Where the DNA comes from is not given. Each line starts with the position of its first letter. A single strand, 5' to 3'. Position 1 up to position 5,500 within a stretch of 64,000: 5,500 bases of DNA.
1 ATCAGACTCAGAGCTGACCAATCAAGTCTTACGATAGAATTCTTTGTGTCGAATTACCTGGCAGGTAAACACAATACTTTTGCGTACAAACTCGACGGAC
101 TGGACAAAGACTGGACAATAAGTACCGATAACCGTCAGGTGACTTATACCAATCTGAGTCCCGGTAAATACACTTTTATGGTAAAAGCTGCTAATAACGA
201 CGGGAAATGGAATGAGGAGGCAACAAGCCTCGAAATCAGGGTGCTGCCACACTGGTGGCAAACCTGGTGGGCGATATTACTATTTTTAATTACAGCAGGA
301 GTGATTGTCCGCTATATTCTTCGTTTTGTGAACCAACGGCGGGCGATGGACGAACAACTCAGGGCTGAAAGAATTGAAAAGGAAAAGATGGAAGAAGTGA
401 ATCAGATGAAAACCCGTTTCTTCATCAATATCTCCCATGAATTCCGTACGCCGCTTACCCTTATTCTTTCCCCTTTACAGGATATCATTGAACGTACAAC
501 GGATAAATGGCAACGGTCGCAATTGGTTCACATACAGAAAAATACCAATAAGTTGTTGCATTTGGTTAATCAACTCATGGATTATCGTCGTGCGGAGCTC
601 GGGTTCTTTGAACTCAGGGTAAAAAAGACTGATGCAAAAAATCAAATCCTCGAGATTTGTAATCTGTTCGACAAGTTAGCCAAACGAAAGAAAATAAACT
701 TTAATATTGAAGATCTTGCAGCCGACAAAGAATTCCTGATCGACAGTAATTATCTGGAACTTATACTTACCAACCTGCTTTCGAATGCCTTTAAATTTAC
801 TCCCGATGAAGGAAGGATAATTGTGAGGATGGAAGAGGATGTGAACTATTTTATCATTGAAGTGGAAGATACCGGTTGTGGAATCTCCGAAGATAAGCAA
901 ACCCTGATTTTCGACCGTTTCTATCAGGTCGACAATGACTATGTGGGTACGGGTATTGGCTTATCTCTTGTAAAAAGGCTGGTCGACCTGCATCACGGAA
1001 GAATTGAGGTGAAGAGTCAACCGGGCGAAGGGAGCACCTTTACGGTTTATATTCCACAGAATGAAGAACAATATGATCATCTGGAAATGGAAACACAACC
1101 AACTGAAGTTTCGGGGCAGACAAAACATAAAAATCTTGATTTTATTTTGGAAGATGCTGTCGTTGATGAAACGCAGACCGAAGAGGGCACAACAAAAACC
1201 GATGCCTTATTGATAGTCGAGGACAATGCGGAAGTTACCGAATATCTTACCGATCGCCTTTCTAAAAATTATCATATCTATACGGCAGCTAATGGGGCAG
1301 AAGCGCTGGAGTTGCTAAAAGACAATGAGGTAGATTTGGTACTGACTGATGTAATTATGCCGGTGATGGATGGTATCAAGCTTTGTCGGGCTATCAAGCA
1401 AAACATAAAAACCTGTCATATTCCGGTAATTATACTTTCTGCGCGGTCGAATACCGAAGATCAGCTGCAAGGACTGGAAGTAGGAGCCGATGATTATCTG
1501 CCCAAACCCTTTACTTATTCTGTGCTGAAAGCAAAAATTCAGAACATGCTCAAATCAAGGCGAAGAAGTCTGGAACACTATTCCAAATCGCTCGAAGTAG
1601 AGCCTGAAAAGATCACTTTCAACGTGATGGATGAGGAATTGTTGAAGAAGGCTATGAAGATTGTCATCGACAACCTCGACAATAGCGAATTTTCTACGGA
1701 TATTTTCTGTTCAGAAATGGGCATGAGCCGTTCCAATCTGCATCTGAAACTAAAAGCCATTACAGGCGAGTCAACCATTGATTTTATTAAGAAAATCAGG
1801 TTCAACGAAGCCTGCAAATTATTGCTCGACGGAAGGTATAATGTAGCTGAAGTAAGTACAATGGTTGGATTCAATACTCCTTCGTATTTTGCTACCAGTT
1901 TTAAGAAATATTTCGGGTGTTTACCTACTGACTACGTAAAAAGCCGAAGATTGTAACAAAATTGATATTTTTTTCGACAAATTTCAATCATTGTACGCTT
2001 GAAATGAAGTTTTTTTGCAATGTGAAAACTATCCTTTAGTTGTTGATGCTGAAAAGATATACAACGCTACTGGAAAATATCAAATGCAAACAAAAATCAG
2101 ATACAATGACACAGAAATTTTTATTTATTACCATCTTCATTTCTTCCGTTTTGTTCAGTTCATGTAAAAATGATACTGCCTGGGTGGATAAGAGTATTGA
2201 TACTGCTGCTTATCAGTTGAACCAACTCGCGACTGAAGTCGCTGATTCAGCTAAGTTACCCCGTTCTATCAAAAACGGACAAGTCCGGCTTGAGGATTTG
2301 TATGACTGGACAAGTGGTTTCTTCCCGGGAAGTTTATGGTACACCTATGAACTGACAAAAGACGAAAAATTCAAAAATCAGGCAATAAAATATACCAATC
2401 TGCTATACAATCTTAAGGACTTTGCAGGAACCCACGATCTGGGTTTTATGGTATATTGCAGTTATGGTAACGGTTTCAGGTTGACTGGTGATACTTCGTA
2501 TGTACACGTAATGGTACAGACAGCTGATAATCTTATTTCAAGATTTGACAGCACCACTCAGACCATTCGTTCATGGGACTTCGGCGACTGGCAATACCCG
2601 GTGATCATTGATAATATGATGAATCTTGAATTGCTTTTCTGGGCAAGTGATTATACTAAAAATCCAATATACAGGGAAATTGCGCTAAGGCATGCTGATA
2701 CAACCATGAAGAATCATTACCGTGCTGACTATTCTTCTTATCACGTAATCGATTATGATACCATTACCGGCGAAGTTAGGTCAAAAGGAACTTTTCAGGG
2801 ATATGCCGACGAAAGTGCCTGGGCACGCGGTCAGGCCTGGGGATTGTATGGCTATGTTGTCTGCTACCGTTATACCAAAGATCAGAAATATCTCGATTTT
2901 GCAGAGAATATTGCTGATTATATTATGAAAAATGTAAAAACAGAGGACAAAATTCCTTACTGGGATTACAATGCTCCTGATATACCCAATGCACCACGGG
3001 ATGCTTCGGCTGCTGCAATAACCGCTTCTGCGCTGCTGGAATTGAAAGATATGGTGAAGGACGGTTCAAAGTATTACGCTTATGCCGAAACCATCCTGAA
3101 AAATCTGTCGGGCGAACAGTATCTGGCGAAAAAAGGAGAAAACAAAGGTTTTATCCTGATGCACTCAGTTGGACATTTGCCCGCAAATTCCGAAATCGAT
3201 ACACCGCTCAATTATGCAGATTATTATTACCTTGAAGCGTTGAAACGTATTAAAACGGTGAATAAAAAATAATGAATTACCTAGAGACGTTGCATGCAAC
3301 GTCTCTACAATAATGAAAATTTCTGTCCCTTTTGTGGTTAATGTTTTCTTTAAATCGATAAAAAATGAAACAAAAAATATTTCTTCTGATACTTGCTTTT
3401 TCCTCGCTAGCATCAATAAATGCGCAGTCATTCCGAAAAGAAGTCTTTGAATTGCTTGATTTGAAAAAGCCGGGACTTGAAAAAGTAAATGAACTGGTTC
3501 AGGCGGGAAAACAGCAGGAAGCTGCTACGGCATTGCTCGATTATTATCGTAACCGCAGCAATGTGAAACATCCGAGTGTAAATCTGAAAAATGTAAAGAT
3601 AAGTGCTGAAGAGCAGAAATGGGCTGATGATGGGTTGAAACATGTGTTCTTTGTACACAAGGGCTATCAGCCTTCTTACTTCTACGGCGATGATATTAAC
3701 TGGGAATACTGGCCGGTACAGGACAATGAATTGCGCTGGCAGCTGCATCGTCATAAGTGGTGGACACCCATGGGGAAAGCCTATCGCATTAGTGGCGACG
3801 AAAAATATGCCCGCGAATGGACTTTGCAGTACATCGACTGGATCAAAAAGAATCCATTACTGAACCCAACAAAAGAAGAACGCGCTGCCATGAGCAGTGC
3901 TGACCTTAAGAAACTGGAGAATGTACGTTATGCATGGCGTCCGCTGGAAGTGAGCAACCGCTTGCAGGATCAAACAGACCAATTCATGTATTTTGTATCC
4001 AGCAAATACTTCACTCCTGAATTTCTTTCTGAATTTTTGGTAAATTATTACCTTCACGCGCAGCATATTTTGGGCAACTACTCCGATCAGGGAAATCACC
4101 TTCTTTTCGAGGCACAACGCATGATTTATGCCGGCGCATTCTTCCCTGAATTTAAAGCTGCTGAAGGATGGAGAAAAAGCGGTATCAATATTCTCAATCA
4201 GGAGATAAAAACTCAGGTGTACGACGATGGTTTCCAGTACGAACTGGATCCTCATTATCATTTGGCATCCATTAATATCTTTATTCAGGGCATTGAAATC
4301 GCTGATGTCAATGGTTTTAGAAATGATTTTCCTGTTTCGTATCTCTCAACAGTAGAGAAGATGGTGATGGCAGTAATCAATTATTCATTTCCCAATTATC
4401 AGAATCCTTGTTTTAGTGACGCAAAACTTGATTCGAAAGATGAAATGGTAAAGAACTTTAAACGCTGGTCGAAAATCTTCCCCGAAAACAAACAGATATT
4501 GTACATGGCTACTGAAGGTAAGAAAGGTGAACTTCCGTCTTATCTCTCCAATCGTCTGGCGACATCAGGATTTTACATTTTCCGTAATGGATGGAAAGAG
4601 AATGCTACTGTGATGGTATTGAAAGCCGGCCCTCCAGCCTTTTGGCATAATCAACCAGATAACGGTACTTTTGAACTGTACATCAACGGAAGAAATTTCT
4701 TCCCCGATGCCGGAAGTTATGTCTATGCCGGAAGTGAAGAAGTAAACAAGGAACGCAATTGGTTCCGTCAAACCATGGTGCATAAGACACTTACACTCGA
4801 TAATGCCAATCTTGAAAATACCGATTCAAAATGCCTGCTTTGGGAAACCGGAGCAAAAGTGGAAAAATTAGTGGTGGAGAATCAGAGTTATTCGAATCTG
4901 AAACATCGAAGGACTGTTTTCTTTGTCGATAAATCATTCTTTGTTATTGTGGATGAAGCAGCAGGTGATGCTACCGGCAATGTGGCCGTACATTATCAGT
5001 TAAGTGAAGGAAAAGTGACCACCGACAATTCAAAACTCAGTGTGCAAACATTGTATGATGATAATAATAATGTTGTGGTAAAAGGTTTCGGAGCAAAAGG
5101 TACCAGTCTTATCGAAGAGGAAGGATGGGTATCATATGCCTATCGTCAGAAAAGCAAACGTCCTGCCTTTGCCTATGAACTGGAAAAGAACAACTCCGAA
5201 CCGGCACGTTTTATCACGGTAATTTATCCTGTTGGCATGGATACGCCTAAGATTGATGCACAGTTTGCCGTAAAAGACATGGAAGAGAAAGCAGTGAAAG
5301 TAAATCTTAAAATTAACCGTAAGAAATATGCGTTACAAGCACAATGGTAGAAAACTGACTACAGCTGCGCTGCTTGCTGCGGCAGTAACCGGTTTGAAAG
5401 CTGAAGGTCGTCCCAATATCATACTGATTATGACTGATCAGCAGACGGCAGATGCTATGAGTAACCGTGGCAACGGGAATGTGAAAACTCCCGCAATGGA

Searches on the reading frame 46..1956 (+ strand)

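Call 16: search_protein_families(library=pfam, proteins=[window:46-1956:+], max_evalue=0.001)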
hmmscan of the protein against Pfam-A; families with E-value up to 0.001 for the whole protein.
window:46-1956:+ (636 aa): 7 families
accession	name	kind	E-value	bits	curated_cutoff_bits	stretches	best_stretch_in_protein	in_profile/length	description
PF02518.31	HATPase_c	-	3.8e-29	101.8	26.4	1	233-339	2-110/111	Histidine kinase-, DNA gyrase B-, and HSP90-like ATPase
PF00072.30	Response_reg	-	2.4e-26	92.5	30.2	1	389-498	2-110/111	Response regulator receiver domain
PF07495.19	Y_Y_Y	-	1.5e-23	82.9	26.6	1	3-67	1-65/65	Y_Y_Y domain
PF12833.13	HTH_18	-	5.9e-19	68.6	33.6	1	555-632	2-79/80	Helix-turn-helix domain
PF00512.31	HisKA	-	9.6e-10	38.8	26.9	1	121-185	1-65/66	His Kinase A (phospho-acceptor) domain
PF00165.29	HTH_AraC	-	3.3e-07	30.7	26.6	1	596-631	7-41/42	Bacterial regulatory helix-turn-helix proteins, AraC family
PF14501.12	HATPase_c_5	-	0.00031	21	22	0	239-325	8-91/102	GHKL domain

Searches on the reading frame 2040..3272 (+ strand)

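Call 16: search_protein_families(library=pfam, proteins=[window:2040-3272:+], max_evalue=0.001)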
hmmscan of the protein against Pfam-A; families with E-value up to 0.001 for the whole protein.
window:2040-3272:+ (410 aa): 3 families
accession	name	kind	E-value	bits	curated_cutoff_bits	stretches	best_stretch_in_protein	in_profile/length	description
PF16386.10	DUF4995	-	2.6e-11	43.8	28.4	1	30-80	7-61/73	Domain of unknown function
PF07470.19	Glyco_hydro_88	-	3.8e-11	43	26.6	1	80-396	19-325/352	Glycosyl Hydrolase Family 88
PF01532.26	Glyco_hydro_47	-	8.6e-08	32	22.9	1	271-365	86-185/455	Glycosyl hydrolase family 47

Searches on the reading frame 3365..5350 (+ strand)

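Call 16: search_protein_families(library=pfam, proteins=[window:3365-5350:+], max_evalue=0.001)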
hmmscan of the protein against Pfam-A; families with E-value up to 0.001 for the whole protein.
window:3365-5350:+ (661 aa): 2 families
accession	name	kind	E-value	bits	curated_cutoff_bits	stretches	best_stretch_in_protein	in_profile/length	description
PF16889.11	Hepar_II_III_N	-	1.8e-148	494.9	22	1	27-380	1-340/340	Heparinase II/III N-terminus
PF07940.18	Hepar_II_III_C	-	3.6e-36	125.3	24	1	395-601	6-218/237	Heparinase II/III-like, C-terminal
